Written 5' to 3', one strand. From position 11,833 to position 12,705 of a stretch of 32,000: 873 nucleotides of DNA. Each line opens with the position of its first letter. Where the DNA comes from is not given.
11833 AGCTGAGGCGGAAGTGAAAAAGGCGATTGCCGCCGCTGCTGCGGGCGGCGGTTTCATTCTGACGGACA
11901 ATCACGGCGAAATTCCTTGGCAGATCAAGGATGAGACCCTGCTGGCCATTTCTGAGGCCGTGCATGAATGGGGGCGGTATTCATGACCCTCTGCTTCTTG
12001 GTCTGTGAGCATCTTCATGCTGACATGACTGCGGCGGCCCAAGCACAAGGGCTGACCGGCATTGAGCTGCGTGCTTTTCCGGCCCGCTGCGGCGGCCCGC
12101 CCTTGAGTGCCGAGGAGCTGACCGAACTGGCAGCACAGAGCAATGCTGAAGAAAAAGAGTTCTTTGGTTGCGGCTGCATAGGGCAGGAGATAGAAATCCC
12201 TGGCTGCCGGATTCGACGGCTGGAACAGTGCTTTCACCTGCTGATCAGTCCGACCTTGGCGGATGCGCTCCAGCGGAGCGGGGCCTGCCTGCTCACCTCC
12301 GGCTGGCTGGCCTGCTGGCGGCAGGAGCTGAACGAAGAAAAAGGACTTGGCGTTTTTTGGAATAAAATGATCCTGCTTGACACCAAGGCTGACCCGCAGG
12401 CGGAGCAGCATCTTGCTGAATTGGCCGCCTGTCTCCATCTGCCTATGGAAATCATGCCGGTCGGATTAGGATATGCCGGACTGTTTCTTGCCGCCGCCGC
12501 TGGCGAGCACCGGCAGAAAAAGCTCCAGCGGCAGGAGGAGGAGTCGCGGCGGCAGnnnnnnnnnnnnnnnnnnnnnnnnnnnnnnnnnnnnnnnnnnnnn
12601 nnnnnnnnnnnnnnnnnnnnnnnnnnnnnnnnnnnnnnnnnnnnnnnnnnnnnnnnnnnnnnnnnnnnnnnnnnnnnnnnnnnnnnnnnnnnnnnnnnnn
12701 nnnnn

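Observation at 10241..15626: Corrinoid protein + UroD/MtaA-like methyltransferase translationally coupled to two histidine kinases: a candidate corrinoid-state-sensing phosphorelay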

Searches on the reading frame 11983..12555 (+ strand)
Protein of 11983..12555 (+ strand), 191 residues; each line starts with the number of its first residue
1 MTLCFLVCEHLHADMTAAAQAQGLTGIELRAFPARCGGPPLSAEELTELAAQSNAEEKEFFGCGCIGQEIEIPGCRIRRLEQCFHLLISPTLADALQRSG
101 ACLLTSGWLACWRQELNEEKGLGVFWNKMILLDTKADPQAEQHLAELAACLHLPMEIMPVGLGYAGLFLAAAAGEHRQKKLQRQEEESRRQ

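Call 18: find_homologous_proteins(query=window:11983-12555:+, max_evalue=0.001)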
Query window:11983-12555:+ (191 aa): 1 proteins with E <= 0.001 among 545 candidates.
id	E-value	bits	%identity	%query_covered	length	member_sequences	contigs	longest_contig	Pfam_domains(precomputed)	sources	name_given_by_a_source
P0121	1.4e-19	89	81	32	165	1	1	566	-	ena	-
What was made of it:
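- Tried and rejected: Word-index search with the 191-aa input domain alone (call 18).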

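Call 28: search_protein_representatives(alignment_id=A2)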
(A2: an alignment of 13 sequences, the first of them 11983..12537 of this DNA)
Query: 13 sequences, 199 profile positions. Proteins with E-value up to 0.001 (for the whole library): 1306; up to 1e-10: 1033; up to 1e-30: 633. The best 150 are listed.
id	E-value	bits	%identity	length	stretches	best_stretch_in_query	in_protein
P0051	8.4e-77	273.6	-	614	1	8-198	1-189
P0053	3.2e-76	271.7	-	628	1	1-198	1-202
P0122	6.6e-76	270.7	-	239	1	1-199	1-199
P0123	2.4e-64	232.9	-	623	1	3-196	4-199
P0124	3.9e-64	232.3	-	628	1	5-194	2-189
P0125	1.8e-63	230.1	-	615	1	1-194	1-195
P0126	2.4e-63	229.6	-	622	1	1-196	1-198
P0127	7.8e-63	228.0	-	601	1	1-193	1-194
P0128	1.0e-62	227.6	-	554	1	1-197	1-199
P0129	3.1e-62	226.1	-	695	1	3-198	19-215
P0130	9.6e-62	224.4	-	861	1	1-197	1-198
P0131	1.5e-61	223.8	-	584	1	1-198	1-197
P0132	3.0e-61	222.8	-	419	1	1-189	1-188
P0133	8.2e-61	221.4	-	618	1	3-198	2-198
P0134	3.5e-60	219.3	-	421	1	1-197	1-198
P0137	4.7e-60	218.9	-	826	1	1-197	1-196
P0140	2.2e-59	216.8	-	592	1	1-196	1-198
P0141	2.9e-59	216.4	-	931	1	1-191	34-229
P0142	5.8e-59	215.4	-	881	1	1-198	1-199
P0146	6.0e-58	212.1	-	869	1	1-191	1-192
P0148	1.1e-57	211.2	-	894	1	1-194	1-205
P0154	2.7e-56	206.6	-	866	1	1-196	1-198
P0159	6.6e-56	205.4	-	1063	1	1-194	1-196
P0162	2.2e-55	203.7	-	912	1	1-193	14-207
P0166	6.0e-55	202.3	-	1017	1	1-193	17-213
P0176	7.7e-54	198.6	-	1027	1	1-193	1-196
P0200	7.9e-52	192.1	-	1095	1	1-193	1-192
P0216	6.7e-51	189.0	-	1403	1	4-193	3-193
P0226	2.7e-50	187.1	-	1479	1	5-195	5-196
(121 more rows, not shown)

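Call 32: find_encoding_contigs(protein=P0130, flank=6000, max_places=1)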
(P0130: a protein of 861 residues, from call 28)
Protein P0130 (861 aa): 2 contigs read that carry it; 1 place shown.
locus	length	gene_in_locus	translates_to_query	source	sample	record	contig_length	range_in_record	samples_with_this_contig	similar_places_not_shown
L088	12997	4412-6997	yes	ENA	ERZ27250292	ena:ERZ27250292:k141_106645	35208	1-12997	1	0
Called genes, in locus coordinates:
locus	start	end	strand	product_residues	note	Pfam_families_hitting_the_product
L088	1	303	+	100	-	?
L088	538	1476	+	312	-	PF04055:Radical_SAM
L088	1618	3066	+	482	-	PF03446:NAD_binding_2, PF00393:6PGD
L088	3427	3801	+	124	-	-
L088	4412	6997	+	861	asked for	PF07796:DUF1638, PF00512:HisKA, PF02518:HATPase_c, PF00072:Response_reg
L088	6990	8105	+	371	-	PF00072:Response_reg, PF00512:HisKA, PF02518:HATPase_c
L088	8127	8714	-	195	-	-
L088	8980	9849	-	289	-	PF00140:Sigma70_r1_2 (weak), PF04542:Sigma70_r2, PF04545:Sigma70_r4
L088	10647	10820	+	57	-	-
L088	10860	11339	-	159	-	-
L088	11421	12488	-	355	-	PF13191:AAA_16 (weak), PF13401:AAA_22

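Call 35: find_encoding_contigs(protein=P0141, flank=6000, max_places=1)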
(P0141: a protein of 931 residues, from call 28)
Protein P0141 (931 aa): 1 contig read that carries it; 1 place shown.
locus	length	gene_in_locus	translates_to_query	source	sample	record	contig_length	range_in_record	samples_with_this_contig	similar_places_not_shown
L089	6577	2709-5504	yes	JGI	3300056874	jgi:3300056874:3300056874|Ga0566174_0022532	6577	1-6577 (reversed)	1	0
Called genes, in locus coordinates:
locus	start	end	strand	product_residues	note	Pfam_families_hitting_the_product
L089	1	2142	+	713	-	?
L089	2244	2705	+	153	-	PF01208:URO-D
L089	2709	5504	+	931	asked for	PF07796:DUF1638, PF00512:HisKA, PF02518:HATPase_c, PF00072:Response_reg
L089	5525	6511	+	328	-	PF13379:NMT1_2, PF09084:NMT1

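Call 36: find_encoding_contigs(protein=P0159, flank=6000, max_places=1)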
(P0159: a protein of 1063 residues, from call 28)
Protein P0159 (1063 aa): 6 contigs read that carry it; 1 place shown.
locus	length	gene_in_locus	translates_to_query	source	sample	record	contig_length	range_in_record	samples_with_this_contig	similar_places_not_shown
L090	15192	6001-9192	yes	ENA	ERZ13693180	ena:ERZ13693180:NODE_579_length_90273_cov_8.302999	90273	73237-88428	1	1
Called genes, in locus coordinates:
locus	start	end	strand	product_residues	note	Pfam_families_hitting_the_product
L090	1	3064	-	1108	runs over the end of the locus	PF08448:PAS_4, PF28159:CEP89 (weak), PF28019:HmpF, PF08448:PAS_4, PF08448:PAS_4, PF08447:PAS_3, PF02518:HATPase_c, PF00072:Response_reg, +4 more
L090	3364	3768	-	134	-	PF00072:Response_reg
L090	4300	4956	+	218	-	PF02607:B12-binding_2, PF02310:B12-binding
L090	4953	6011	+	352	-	PF01208:URO-D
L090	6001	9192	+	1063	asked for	PF07796:DUF1638, PF00989:PAS (weak), PF08448:PAS_4 (weak), PF01590:GAF, PF13185:GAF_2, PF00512:HisKA, PF02518:HATPase_c, PF00072:Response_reg, +1 more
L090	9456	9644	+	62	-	PF00477:LEA_5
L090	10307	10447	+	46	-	-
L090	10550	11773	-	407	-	PF00072:Response_reg, PF07228:SpoIIE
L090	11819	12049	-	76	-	PF00072:Response_reg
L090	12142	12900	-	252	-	-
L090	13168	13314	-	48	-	-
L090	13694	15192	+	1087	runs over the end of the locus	PF13493:DUF4118, PF08448:PAS_4, PF00989:PAS, PF08448:PAS_4, PF08447:PAS_3, PF13426:PAS_9, PF08447:PAS_3, PF00512:HisKA, +6 more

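Call 39: predict_structure(alignment_id=A4)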
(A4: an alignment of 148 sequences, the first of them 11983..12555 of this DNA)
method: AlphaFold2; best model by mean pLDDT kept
length: 191 residues; sequences in the alignment: 148
mean_pLDDT: 95.6   pTM: 0.89
mean pLDDT of the five models: 95.6, 95.6, 95.5, 95.3, 95.3
residues with pLDDT >= 90: 178; 70-90: 9; 50-70: 4; < 50: 0
segments of 3 or more residues with pLDDT < 50: none
pLDDT, mean of each block of 10 residues (from residue 1): 96 98 97 95 98 98 94 97 98 97 97 86 82 98 97 97 98 96 97 94
secondary structure, 60 per line:
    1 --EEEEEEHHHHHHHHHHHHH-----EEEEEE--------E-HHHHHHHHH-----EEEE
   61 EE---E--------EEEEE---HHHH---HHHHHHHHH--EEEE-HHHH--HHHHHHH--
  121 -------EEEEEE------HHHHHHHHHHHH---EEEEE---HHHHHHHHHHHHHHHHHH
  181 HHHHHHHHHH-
elements in order: E3-8 H9-21 E27-32 H43-51 E57-62 E75-79 H83-86 H90-98 E101-104 H106-109 H112-118 E128-133 H140-151 E155-159 H163-190
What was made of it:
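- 11983..12462 (+): HK1 input domain (DUF1638-type, aa 1-160). It has four conserved Cys (C8 12004, C36 12088, C65 12175, C83 12229), a GWLxxW motif (12301) and an LLDT motif (12379). AF2 pLDDT 95.6 (call 39).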

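Call 43: fold_search(model_id=the predicted structure, library=pdb)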
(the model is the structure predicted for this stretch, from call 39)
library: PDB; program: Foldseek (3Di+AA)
matches with E <= 10: 1547; with E <= 0.001: 0
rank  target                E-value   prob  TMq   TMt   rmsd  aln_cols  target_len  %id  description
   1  5im4_V                4.3e-03  0.60  0.20  0.25  12.9       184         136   11  Crystal structure of designed two-component self-assembling icosahedral cage I52-32 (released 2016-07-27)
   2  6fvj_D                5.5e-03  0.72  0.32  0.29  14.5       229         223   13  TesA a major thioesterase from Mycobacterium tuberculosis (released 2018-10-24)
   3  2c4w                  6.2e-03  0.85  0.30  0.33  12.6       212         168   12  Type II Dehydroquinase from H. pylori in complex with AH9095 (released 2006-02-22)
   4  4xfk                  9.7e-03  0.63  0.30  0.20  11.0       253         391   12  Crystal structure of Leucine-, Isoleucine-, Valine-, Threonine-, and Alanine-binding protein from Brucella ovis (released 2015-03-11)
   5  5z1z_C                9.7e-03  0.38  0.24  0.16  16.3       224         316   10  The apo-structure of D-lactate dehydrogenase from Escherichia coli (released 2018-09-19)
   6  3h5w_B                1.1e-02  0.54  0.25  0.15  12.6       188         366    8  Crystal structure of the GluR2-ATD in space group P212121 without solvent (released 2009-06-09)
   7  5ufh                  1.2e-02  0.82  0.34  0.26  10.1       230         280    8  The crystal structure of a LacI-type transcription regulator from Bifidobacterium animalis subsp. lactis DSM 10140 (released 2017-01-18)
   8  3bre_A                1.2e-02  0.44  0.22  0.14  14.8       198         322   12  Crystal Structure of P.aeruginosa PA3702 (released 2008-04-01)
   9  6swl_B                1.2e-02  0.72  0.27  0.36  14.0       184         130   12  The REC domain of XynC, a response regulator from Geobacillus stearothermophilus (released 2020-10-14)
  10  2pju_A                1.4e-02  0.94  0.44  0.45   8.9       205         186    9  Crystal structure of propionate catabolism operon regulatory protein prpR (released 2007-05-22)
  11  8pio_A                1.4e-02  0.33  0.21  0.11  13.4       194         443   13  Crystal structure of Ser33 in complex with PHP (3-phosphohydroxypyruvate) (released 2025-01-15)
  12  2pju_B                1.6e-02  0.91  0.43  0.44   8.9       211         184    7  Crystal structure of propionate catabolism operon regulatory protein prpR (released 2007-05-22)
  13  7ssi_F                1.6e-02  0.66  0.27  0.35  14.1       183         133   11  CRYSTAL STRUCTURE OF THE DESK:DESR-Q10A COMPLEX IN THE PHOSPHOTRANSFER STATE (released 2022-11-16)
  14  1uxo                  1.6e-02  0.54  0.28  0.28  12.4       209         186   10  The crystal structure of the ydeN gene product from B. subtilis (released 2004-05-27)
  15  6fvj_A                1.7e-02  0.47  0.29  0.27  14.1       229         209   12  TesA a major thioesterase from Mycobacterium tuberculosis (released 2018-10-24)
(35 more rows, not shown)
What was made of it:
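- Tried and rejected: Foldseek of the DUF1638 model against the PDB (call 43).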

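Call 49: list_cluster_members(proteins=[P0123, P0125, P0130, P0137, P0142, P0146, P0159, P0166, P0216, P0226])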
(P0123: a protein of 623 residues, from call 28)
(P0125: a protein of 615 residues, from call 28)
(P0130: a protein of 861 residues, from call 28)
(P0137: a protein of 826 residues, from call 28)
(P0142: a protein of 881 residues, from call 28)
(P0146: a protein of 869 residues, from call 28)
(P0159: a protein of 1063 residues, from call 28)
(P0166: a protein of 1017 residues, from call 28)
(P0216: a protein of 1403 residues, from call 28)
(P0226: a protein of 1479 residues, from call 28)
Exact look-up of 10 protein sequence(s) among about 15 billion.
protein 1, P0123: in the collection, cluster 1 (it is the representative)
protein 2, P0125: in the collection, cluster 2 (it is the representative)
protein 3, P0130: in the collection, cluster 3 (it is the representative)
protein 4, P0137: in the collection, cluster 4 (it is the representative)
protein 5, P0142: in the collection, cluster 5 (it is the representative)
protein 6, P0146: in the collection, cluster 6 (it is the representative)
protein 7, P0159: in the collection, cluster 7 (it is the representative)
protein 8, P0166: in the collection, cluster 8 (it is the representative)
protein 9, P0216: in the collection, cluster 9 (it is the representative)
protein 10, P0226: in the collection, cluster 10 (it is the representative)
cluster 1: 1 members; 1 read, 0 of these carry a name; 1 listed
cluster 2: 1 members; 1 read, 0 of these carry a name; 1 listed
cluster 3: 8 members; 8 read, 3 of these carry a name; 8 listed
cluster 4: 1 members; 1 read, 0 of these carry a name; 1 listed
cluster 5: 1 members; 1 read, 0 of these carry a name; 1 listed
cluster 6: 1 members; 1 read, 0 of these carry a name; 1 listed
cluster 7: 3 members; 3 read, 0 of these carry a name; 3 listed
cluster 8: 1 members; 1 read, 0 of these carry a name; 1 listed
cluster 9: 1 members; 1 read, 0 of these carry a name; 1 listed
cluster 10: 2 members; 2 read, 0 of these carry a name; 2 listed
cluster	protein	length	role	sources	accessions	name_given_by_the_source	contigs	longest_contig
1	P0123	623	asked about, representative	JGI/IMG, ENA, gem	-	-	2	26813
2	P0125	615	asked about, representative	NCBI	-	-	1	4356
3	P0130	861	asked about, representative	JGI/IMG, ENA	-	-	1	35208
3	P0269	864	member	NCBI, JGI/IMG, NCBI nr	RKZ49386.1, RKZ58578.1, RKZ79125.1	MAG: hypothetical protein DRR16_26340 [Candidatus Parabeggiatoa sp. nov. 3] | MAG: hypothetical protein DRR00_17630 [Gammaproteobacteria bacterium]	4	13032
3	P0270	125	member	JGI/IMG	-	hypothetical protein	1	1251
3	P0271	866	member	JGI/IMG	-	signal transduction histidine kinase/CheY-like chemotaxis protein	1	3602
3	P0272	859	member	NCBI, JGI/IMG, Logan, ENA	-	-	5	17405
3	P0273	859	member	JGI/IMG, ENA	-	-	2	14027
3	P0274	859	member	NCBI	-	-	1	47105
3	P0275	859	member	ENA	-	-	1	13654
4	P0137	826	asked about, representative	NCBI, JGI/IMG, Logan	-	-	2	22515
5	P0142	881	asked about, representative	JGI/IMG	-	-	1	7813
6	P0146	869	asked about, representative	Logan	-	-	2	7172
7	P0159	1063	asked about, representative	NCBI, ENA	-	-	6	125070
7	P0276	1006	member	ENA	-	-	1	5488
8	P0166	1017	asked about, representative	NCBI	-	-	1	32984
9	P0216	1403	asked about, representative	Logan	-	-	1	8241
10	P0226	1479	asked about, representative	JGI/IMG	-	-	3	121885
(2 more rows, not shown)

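Call 69: list_cluster_members(proteins=[P0124, P0127, P0131, P0133, P0140, P0148, P0154, P0162, P0176, P0200])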
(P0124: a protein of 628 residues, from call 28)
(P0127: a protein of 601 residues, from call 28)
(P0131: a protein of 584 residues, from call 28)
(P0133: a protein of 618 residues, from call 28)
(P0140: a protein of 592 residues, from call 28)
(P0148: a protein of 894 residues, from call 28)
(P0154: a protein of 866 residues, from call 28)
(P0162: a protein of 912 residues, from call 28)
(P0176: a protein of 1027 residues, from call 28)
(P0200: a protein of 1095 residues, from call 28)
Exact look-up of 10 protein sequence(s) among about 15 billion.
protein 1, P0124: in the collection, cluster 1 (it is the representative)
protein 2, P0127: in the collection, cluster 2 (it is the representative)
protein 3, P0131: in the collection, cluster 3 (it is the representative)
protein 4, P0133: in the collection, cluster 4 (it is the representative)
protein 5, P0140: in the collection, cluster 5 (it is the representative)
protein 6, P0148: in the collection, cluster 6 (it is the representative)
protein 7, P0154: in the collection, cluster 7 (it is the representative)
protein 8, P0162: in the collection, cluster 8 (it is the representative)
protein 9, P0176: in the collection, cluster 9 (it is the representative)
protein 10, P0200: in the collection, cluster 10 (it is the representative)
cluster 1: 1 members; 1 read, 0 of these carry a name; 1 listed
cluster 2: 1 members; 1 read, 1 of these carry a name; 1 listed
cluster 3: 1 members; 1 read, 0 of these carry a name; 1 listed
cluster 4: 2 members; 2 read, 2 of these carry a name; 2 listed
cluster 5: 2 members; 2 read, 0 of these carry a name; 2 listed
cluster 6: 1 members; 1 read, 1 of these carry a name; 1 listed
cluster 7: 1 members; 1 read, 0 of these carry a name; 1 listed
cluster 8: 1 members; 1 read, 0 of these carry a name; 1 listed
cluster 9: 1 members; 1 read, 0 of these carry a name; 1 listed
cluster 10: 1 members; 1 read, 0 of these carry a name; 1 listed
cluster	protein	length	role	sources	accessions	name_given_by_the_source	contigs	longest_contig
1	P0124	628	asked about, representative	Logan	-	-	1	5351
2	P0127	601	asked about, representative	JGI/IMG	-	signal transduction histidine kinase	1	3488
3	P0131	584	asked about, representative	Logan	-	-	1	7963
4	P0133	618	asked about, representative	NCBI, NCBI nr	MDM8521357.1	ATP-binding protein [Anaerolineales bacterium HSG6]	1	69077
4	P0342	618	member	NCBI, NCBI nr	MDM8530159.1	ATP-binding protein [Anaerolineales bacterium HSG25]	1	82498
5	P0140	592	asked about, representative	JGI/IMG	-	-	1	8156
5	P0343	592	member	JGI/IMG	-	-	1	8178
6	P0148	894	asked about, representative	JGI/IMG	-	signal transduction histidine kinase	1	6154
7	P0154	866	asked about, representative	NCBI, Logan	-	-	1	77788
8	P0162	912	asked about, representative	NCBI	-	-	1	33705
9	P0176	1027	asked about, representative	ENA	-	-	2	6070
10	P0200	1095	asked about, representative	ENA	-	-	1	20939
